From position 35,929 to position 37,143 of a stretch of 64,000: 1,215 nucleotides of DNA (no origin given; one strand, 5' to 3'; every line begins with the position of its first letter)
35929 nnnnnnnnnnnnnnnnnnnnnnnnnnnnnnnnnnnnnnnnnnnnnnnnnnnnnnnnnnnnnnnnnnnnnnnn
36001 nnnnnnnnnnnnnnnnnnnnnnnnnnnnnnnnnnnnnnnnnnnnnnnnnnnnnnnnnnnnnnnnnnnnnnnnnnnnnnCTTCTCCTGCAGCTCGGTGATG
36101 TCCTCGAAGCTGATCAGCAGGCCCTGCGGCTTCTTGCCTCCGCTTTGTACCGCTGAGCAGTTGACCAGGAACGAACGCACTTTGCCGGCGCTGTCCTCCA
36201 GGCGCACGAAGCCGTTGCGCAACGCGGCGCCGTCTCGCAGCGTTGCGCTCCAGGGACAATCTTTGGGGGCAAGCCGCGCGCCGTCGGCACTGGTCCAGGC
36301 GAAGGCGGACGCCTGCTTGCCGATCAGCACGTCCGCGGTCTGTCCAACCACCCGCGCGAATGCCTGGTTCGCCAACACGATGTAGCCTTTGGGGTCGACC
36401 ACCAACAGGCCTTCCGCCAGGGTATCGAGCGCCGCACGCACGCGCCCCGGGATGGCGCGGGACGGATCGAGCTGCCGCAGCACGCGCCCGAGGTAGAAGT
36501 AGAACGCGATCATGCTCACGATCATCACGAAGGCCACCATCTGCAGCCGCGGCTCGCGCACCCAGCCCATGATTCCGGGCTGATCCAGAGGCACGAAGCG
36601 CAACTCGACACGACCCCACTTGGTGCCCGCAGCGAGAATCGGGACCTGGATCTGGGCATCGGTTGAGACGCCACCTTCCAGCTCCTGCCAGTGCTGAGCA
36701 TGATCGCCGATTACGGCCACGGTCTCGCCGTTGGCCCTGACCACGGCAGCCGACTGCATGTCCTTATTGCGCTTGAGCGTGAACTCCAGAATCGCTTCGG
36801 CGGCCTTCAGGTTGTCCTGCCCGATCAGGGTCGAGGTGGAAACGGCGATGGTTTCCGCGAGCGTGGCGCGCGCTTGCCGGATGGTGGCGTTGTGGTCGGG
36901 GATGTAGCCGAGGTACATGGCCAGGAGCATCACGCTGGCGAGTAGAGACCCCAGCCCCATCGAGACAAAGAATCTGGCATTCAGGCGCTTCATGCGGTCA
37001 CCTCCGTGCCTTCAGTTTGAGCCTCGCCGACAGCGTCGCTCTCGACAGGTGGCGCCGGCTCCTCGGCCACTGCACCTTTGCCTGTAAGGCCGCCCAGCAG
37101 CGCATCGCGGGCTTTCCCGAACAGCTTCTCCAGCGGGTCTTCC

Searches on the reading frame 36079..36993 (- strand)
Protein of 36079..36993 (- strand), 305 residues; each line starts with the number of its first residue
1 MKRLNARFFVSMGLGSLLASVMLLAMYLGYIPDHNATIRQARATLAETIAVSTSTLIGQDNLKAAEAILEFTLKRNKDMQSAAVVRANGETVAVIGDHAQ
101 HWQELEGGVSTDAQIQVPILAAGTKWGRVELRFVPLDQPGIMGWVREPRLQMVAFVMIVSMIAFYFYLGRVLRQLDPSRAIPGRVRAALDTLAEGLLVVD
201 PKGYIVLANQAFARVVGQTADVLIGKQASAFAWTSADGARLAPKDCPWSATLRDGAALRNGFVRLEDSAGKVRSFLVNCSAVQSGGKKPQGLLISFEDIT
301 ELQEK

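Call 59: find_related_loci(query=A4, collection=metagenome_contigs, flank=10000)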
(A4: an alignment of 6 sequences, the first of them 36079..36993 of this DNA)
Query A4 (305 aa) in metagenome_contigs; peptide patterns used: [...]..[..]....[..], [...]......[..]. (x = any residue, [..] = any of these).
250 stretches matched a pattern; 137 encode a relative of the query (tblastn E <= 1e-3); the best 80 are kept; 80 distinct loci.
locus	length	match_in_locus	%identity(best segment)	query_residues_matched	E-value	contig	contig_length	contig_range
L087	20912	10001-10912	79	1-305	8e-165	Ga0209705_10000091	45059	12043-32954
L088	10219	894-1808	66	1-305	2e-129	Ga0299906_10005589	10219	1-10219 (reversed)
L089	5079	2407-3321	65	1-305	1e-127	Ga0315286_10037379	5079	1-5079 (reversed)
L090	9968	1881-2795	65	1-305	3e-126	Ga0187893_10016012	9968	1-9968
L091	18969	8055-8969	57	1-305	5e-114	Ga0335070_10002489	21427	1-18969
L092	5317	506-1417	59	2-305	1e-112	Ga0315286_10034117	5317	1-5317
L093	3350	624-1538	54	1-305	2e-111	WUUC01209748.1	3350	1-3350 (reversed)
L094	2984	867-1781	55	1-305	2e-112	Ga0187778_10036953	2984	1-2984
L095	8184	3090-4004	56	1-305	1e-108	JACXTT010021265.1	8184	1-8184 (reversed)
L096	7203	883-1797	55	1-305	9e-108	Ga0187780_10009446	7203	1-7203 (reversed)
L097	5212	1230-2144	55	1-305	3e-107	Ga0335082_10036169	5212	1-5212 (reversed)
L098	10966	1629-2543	55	1-305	9e-106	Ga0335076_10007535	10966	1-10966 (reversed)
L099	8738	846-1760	55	1-305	2e-105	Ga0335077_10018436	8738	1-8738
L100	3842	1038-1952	55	1-305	1e-104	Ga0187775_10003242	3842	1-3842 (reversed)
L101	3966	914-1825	54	1-305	3e-104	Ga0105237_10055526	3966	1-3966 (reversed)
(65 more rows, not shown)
